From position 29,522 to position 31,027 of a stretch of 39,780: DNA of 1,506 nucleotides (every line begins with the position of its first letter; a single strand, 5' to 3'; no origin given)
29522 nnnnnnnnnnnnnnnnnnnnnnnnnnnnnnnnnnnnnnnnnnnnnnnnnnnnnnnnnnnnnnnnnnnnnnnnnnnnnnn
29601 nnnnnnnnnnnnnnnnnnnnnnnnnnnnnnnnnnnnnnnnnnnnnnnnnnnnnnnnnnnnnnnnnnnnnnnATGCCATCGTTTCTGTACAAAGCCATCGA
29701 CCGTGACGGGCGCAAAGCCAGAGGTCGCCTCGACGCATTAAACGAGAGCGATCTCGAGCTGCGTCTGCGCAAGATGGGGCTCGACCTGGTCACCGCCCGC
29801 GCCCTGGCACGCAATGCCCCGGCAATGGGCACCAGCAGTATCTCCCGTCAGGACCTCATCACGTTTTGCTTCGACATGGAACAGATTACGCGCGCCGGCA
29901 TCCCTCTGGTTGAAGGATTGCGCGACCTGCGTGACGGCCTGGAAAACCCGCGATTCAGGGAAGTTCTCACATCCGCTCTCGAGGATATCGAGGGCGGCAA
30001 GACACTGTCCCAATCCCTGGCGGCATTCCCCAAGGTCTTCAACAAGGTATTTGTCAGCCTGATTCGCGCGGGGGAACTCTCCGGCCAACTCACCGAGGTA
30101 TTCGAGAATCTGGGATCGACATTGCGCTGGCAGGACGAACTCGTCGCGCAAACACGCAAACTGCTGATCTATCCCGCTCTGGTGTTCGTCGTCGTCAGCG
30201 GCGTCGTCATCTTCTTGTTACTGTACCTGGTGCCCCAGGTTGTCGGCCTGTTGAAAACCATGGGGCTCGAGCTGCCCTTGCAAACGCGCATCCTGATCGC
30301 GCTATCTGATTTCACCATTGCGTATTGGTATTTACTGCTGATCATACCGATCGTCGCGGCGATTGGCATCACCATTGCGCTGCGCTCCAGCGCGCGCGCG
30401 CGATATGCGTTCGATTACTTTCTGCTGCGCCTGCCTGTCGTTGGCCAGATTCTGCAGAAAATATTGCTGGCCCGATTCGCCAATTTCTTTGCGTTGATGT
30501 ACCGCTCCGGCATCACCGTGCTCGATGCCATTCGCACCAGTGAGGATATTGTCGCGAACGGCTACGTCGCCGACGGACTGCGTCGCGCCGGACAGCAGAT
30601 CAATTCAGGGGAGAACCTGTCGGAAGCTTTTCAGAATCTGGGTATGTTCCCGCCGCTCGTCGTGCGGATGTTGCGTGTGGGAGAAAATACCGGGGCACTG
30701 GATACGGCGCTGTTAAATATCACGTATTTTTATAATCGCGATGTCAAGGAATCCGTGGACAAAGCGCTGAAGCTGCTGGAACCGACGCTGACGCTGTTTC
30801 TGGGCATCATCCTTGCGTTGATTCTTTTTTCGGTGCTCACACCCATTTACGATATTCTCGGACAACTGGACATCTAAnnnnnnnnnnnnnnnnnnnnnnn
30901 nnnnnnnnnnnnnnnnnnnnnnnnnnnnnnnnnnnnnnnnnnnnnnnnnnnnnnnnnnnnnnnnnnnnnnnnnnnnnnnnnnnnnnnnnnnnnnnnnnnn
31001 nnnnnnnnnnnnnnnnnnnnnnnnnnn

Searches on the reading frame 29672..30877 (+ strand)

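Call 8: search_protein_families(library=pfam, proteins=[window:29672-30877:+], max_evalue=0.1)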
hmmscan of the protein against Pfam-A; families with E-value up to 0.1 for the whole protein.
window:29672-30877:+ (401 aa): 2 families
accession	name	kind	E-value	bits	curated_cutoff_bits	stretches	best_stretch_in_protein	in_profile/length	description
PF00482.28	T2SSF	-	4.7e-49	165.9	25.2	2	73-188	9-125/125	Type II secretion system (T2SS), protein F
PF17891.6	FluMu_N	-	0.047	13.8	25.8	0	293-320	2-28/49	Mu-like prophage FluMu N-terminal domain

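Call 9: search_protein_families(library=ncbifam, proteins=[window:29672-30877:+], max_evalue=0.1)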
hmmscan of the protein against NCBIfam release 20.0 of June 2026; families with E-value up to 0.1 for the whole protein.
window:29672-30877:+ (401 aa): 6 families
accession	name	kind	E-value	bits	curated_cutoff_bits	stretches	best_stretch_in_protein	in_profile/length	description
TIGR02120.1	GspF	equivalog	1.1e-94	318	424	1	4-395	1-397/401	type II secretion system inner membrane protein GspF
NF052607.1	T4PiliAsmPilCThrm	equivalog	4.5e-78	263.1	700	1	1-399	1-404/406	type IV pilus assembly protein PilC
NF052606.1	T4PiliAsmPilCMyx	equivalog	4.7e-75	253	700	1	2-398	20-417/419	type IV pilus assembly protein PilC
NF047826.1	T3SSXpsF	equivalog_domain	2.7e-63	214.2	650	1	1-396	1-401/405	type II secretion system protein XpsF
NF007861.0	PRK10573.1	equivalog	3.8e-63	213.9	401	1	4-394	7-393/401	protein transport protein HofC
NF041012.2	T4P_ComGB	equivalog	3.6e-37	128.5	240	1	63-396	4-331/332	competence type IV pilus assembly protein ComGB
